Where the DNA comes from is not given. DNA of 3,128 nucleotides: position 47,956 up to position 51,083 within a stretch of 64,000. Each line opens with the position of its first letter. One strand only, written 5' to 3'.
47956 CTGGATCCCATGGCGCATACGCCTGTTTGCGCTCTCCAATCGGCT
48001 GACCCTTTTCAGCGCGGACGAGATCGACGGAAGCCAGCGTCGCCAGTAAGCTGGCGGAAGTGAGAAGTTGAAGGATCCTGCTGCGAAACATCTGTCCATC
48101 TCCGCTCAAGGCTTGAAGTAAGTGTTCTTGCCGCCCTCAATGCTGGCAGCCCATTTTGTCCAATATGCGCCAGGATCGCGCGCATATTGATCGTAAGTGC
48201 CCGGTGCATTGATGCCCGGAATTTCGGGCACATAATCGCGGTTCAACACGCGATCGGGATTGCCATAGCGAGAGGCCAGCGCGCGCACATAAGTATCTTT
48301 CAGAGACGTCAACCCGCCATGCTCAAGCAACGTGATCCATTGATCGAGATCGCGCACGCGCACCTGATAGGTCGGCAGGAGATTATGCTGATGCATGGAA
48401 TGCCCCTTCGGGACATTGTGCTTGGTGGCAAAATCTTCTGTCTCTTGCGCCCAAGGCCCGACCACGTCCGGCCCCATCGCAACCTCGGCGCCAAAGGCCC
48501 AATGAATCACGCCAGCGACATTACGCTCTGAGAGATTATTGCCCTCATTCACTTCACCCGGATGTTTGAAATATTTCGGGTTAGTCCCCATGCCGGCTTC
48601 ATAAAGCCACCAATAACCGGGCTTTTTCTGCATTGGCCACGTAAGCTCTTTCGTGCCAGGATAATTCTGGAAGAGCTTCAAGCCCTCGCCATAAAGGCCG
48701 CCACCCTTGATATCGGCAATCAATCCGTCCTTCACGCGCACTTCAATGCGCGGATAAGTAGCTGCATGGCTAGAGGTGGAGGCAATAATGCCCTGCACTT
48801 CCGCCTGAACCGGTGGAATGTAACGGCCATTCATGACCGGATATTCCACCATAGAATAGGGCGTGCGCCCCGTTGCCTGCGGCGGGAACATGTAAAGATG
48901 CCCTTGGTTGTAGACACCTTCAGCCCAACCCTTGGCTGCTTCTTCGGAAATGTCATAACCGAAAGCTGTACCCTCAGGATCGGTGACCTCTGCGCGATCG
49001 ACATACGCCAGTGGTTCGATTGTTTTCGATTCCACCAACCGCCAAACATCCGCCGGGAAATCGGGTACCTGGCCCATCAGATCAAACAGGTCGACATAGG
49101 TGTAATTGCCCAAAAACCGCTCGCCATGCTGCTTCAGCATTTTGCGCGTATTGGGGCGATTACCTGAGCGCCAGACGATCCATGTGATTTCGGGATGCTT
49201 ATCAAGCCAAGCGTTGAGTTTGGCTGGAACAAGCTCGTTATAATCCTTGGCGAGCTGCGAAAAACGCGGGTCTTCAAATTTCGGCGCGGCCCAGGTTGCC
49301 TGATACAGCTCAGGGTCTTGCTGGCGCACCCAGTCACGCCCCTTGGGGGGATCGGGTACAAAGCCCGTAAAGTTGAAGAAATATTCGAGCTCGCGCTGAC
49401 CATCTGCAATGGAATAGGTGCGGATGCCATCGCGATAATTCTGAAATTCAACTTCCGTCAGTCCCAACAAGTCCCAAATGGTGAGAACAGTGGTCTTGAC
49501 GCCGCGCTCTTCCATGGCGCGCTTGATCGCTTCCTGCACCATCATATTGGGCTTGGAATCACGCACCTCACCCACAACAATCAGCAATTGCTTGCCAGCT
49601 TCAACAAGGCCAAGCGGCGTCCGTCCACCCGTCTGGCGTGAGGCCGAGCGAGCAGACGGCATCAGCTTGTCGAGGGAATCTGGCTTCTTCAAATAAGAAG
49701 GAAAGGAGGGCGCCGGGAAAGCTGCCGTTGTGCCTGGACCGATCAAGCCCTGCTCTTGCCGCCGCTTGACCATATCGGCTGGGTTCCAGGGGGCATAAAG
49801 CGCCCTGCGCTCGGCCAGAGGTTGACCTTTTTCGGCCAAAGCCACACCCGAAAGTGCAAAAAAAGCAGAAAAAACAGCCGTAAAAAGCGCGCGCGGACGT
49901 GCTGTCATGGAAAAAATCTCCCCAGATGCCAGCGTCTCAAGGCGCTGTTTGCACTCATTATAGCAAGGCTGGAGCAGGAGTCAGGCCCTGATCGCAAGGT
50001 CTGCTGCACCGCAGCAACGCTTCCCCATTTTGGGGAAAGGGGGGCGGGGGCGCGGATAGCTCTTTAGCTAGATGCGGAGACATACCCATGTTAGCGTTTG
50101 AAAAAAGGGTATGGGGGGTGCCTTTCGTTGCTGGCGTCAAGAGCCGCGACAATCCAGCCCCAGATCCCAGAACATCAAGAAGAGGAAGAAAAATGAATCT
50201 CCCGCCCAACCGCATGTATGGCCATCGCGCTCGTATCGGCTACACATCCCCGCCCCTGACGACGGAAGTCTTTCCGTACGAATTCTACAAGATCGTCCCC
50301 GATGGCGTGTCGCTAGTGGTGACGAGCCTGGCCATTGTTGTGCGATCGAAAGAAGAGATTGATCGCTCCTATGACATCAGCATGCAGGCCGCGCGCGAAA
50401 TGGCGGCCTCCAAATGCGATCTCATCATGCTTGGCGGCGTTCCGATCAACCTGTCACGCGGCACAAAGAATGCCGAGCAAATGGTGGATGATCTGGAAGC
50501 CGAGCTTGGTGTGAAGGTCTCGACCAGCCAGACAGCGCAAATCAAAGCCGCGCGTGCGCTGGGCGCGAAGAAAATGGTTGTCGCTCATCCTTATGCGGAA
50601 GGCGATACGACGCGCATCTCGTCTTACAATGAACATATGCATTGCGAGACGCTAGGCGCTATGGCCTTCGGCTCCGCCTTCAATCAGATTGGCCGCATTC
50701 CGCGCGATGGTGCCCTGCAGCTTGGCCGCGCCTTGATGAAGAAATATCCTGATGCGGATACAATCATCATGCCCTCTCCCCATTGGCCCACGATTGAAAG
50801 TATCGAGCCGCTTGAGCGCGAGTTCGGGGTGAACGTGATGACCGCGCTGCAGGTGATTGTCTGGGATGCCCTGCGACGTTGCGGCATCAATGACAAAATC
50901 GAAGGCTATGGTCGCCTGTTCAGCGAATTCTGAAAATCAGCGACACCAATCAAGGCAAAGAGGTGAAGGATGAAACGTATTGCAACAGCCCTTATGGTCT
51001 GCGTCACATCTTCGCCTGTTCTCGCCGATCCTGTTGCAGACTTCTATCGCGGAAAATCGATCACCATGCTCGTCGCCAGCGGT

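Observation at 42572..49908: Operon coupling a MacB/FtsEX-type ABC machine to two paralogous secreted ~600-aa M29/NicX-like proteins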

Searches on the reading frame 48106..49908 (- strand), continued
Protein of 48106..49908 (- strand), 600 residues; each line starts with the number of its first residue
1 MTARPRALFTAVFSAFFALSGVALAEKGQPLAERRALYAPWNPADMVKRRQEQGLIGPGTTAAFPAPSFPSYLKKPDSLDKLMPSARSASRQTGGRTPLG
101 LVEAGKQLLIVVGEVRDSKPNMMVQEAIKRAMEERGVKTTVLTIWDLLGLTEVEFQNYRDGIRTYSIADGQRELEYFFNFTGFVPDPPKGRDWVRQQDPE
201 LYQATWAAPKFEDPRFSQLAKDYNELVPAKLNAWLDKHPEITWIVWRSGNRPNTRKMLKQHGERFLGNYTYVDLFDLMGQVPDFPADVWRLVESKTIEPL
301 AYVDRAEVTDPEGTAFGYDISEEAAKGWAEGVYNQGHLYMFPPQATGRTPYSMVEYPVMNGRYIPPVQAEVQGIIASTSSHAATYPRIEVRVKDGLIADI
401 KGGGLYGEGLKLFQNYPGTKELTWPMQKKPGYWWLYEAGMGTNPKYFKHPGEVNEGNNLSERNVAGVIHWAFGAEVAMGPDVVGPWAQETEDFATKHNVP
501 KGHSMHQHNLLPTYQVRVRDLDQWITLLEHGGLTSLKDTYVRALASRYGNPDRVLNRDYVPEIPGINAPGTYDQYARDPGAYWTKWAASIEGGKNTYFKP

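Call 37: search_protein_representatives(alignment_id=A1)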
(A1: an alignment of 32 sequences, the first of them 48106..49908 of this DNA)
Query: 32 sequences, 601 profile positions. Proteins with E-value up to 0.001 (for the whole library): 605; up to 1e-10: 417; up to 1e-30: 161. The best 150 are listed.
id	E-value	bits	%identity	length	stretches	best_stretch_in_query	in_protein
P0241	1.2e-263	892.6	-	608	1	17-598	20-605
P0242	2.5e-188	643.8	-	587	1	41-600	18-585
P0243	6.8e-182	622.6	-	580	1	66-599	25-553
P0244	1.2e-167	575.5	-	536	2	224-600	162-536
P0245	1.1e-158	545.9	-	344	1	259-599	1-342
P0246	1.0e-154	532.8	-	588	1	65-599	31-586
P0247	1.0e-132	460.1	-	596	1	67-600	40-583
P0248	9.7e-129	447.0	-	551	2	233-599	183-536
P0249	5.7e-123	428.0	-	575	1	66-600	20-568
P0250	6.0e-120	418.0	-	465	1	149-599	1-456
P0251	1.8e-116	406.5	-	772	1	65-571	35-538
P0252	1.0e-112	394.1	-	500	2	226-585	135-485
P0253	4.4e-108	378.8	-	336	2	279-397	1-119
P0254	5.4e-107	375.2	-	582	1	67-598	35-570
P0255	9.9e-102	357.8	-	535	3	371-599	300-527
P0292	2.1e-64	234.5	-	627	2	234-584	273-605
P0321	1.7e-48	182.0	-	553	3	367-584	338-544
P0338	2.9e-44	168.0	-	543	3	369-584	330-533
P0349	9.8e-42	159.7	-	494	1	236-584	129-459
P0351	1.7e-41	158.9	-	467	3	370-584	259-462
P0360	3.3e-39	151.3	-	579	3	365-585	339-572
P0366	1.5e-38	149.2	-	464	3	369-583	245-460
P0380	9.8e-35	136.6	-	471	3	370-585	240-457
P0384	7.4e-34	133.7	-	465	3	367-581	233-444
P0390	3.9e-33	131.3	-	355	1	370-585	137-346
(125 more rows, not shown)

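Call 38: search_protein_families(library=pfam, proteins=[P0292, P0321, P0338, P0360, P0380, P0384, P0390, P0366, P0351, P0349], max_evalue=1)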
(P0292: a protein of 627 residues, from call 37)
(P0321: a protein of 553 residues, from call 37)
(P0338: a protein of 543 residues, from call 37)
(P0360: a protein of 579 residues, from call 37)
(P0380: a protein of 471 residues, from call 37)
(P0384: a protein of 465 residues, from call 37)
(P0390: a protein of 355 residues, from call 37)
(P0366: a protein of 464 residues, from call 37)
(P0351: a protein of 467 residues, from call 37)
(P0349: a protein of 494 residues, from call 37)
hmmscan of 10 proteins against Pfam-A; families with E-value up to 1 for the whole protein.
P0292 (627 aa): 1 family
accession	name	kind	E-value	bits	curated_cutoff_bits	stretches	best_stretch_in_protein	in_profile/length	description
PF10518.14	TAT_signal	-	0.0059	16.9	22.7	1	15-30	2-17/21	TAT (twin-arginine translocation) pathway signal sequence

P0321 (553 aa): 0 families

P0338 (543 aa): 0 families

P0360 (579 aa): 0 families

P0380 (471 aa): 0 families

P0384 (465 aa): 0 families

P0390 (355 aa): 0 families

P0366 (464 aa): 0 families

P0351 (467 aa): 0 families

P0349 (494 aa): 0 families

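Call 48: search_dna_similar(query=window:48106-49908:-, collection=plasmids, mode=protein, max_evalue=0.001, max_rows=30)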
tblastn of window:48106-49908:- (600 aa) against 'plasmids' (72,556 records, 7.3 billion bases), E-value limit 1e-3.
No match.

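Call 56: search_protein_families(library=ncbifam, proteins=[L039:607-1659:+, L037:11877-14090:+, L042:11975-14104:-], max_evalue=0.00001)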
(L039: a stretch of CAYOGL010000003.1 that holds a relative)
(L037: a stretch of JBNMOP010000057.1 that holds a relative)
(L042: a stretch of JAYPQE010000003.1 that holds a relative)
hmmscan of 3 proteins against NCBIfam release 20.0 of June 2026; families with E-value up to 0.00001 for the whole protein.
L039:607-1659:+ (350 aa): 4 families
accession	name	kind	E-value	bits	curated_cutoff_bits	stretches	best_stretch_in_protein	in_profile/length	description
TIGR03227.1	PhnS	equivalog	4.2e-23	81.8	395.3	1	68-299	52-290/360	2-aminoethylphosphonate ABC transporter substrate-binding protein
NF011620.1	PRK15046.1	equivalog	7.6e-22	77.5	310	1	46-310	19-291/334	2-aminoethylphosphonate ABC transporter substrate-binding protein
TIGR03261.1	phnS2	equivalog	2.8e-15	56.2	392.75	1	44-312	14-290/334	putative 2-aminoethylphosphonate ABC transporter substrate-binding protein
TIGR01254.1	sfuA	subfamily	9.8e-06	25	93.4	0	70-307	25-265/306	thiamine ABC transporter substrate-binding protein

L037:11877-14090:+ (737 aa): 2 families
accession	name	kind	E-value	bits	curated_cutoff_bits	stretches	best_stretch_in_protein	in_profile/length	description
NF006056.0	PRK08204.1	subfamily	1.1e-09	37.5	391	0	45-112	9-67/449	hypothetical protein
TIGR03314.1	Se_ssnA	subfamily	5.8e-06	25.4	455.5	0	65-117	21-72/441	putative selenium metabolism protein SsnA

L042:11975-14104:- (709 aa): 0 families

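Call 61: find_encoding_contigs(protein=window:48106-49908:-, flank=3000, max_places=4)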
Protein window:48106-49908:- (600 aa): 4 contigs read that carry it; 2 places shown.
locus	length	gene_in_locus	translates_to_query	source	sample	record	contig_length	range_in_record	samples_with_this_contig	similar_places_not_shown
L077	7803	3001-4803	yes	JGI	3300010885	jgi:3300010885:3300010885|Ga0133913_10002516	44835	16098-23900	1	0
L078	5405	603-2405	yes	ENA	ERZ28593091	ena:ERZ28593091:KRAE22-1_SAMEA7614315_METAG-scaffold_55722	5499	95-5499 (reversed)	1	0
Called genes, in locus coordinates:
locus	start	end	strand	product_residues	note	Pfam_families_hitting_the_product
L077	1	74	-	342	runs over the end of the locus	-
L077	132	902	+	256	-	PF17645:Amdase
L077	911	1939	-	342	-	-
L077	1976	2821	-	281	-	PF17645:Amdase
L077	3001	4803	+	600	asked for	-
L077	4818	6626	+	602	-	-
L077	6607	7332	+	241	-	PF03193:RsgA_GTPase (faint), PF02463:SMC_N (faint), PF00005:ABC_tran, PF13304:AAA_21 (faint)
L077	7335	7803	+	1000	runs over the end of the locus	PF02687:FtsX (weak)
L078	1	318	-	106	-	?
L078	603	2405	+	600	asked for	-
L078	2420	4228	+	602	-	-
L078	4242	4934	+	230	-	PF00005:ABC_tran, PF02463:SMC_N (faint), PF13304:AAA_21 (faint)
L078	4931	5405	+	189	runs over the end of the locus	?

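Call 80: find_encoding_contigs(protein=P0093, flank=9000, max_places=1)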
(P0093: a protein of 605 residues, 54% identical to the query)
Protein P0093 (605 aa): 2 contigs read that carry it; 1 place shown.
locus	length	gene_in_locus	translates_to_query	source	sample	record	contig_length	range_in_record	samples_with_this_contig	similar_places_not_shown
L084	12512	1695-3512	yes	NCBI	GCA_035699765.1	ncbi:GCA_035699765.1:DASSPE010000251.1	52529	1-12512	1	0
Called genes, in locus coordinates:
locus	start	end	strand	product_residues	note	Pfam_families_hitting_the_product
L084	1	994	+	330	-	PF02687:FtsX (weak)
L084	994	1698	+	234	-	PF00005:ABC_tran, PF02463:SMC_N (faint), PF13304:AAA_21 (faint)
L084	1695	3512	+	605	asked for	-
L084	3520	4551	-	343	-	PF01547:SBP_bac_1, PF13531:SBP_bac_11, PF13416:SBP_bac_8, PF13343:SBP_bac_6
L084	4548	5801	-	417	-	PF00355:Rieske, PF19301:LigXa_C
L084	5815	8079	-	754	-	PF20256:MoCoBD_2, PF02738:MoCoBD_1, PF20256:MoCoBD_2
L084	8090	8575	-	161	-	PF00111:Fer2, PF01799:Fer2_2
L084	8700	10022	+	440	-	-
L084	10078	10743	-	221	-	PF02810:SEC-C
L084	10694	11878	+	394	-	PF07690:MFS_1, PF12832:MFS_1_like, PF07690:MFS_1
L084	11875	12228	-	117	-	PF13442:Cytochrome_CBB3, PF00034:Cytochrom_C (faint)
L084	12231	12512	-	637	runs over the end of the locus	PF02776:TPP_enzyme_N, PF00205:TPP_enzyme_M, PF02775:TPP_enzyme_C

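Call 81: find_encoding_contigs(protein=P0103, flank=9000, max_places=1)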
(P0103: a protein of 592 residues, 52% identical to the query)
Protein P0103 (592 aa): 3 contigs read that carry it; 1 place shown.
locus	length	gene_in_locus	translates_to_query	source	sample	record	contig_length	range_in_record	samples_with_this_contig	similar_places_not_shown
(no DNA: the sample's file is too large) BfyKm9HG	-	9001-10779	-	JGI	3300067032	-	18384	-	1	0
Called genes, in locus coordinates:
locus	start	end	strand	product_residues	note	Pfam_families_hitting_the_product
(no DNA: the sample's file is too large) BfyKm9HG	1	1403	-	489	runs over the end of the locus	PF00149:Metallophos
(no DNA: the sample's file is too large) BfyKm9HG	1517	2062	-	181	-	PF09859:Oxygenase-NA, PF13640:2OG-FeII_Oxy_3 (weak)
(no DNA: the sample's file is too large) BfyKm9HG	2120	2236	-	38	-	-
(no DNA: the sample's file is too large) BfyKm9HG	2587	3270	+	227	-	PF02525:Flavodoxin_2, PF03358:FMN_red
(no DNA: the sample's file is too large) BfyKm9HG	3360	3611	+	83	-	-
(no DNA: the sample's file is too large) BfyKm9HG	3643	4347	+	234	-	PF02683:DsbD_TM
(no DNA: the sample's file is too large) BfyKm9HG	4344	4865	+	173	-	PF08534:Redoxin, PF00578:AhpC-TSA, PF13905:Thioredoxin_8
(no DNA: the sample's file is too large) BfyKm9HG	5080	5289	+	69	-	-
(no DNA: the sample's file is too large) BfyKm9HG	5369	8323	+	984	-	PF02687:FtsX (faint)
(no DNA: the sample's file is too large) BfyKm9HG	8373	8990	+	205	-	PF00005:ABC_tran, PF02463:SMC_N (weak), PF13304:AAA_21 (faint)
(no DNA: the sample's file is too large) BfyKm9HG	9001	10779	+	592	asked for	-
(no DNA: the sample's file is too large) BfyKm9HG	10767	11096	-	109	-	PF05016:ParE_toxin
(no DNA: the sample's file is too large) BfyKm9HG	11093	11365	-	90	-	PF09720:Unstab_antitox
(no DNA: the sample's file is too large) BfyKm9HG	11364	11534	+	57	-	?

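Call 82: find_encoding_contigs(protein=P0069, flank=9000, max_places=1)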
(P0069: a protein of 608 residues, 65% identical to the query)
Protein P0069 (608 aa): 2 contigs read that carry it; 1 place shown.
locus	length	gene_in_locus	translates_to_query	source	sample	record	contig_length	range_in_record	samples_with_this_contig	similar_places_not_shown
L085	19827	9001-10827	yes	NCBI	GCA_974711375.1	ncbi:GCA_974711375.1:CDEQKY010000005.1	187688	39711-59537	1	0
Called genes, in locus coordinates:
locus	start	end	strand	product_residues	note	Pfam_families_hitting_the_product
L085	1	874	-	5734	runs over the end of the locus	PF08548:Peptidase_M10_C (faint), PF00353:HemolysinCabind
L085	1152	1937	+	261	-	PF00596:Aldolase_II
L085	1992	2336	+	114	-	PF03795:YCII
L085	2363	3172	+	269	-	PF00561:Abhydrolase_1, PF12697:Abhydrolase_6, PF12146:Hydrolase_4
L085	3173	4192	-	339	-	PF03401:TctC (weak)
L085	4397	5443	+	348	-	PF13531:SBP_bac_11, PF01547:SBP_bac_1, PF13416:SBP_bac_8, PF13343:SBP_bac_6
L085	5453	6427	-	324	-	PF03401:TctC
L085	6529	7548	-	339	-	PF01547:SBP_bac_1 (faint), PF13416:SBP_bac_8, PF13531:SBP_bac_11, PF13343:SBP_bac_6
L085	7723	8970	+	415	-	PF06500:FrsA-like, PF02129:Peptidase_S15 (faint)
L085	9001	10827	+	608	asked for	-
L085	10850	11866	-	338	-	PF01717:Meth_synt_2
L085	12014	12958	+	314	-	PF08386:Abhydrolase_4 (faint), PF00561:Abhydrolase_1, PF12146:Hydrolase_4, PF12697:Abhydrolase_6, PF00561:Abhydrolase_1 (weak)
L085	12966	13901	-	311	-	PF04909:Amidohydro_2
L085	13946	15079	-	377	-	PF03401:TctC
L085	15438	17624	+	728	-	PF02359:CDC48_N (weak), PF05496:RuvB_N (faint), PF02367:TsaE (faint), PF05673:DUF815 (faint), PF13191:AAA_16 (weak), PF00004:AAA, PF17862:AAA_lid_3, PF00004:AAA, +14 more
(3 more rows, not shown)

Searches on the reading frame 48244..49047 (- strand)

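Call 66: search_protein_families(library=pfam, proteins=[window:48244-49047:-], max_evalue=10)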
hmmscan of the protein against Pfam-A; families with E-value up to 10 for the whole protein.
seq(268 aa): 1 family
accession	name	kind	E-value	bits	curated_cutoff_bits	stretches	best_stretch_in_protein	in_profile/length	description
PF06627.17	DUF1153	-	0.13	12.8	23.5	1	218-255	47-84/87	Protein of unknown function (DUF1153)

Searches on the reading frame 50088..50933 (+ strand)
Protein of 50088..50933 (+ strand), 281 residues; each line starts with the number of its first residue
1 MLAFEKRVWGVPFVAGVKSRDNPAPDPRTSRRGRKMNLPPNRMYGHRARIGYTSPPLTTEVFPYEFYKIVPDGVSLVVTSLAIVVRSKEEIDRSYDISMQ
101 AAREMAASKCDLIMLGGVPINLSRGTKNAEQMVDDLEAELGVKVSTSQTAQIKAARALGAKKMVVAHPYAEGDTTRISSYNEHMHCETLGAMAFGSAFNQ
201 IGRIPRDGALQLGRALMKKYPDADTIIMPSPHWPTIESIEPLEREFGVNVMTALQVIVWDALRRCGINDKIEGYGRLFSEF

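Call 3: search_protein_families(library=pfam, proteins=[window:50088-50933:+], max_evalue=0.01)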
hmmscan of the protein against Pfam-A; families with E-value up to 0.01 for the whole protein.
window:50088-50933:+ (281 aa): 1 family
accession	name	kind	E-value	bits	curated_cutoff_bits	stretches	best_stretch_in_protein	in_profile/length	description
PF17645.6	Amdase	-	2.1e-21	77.1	25.9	1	50-278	1-228/228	Arylmalonate decarboxylase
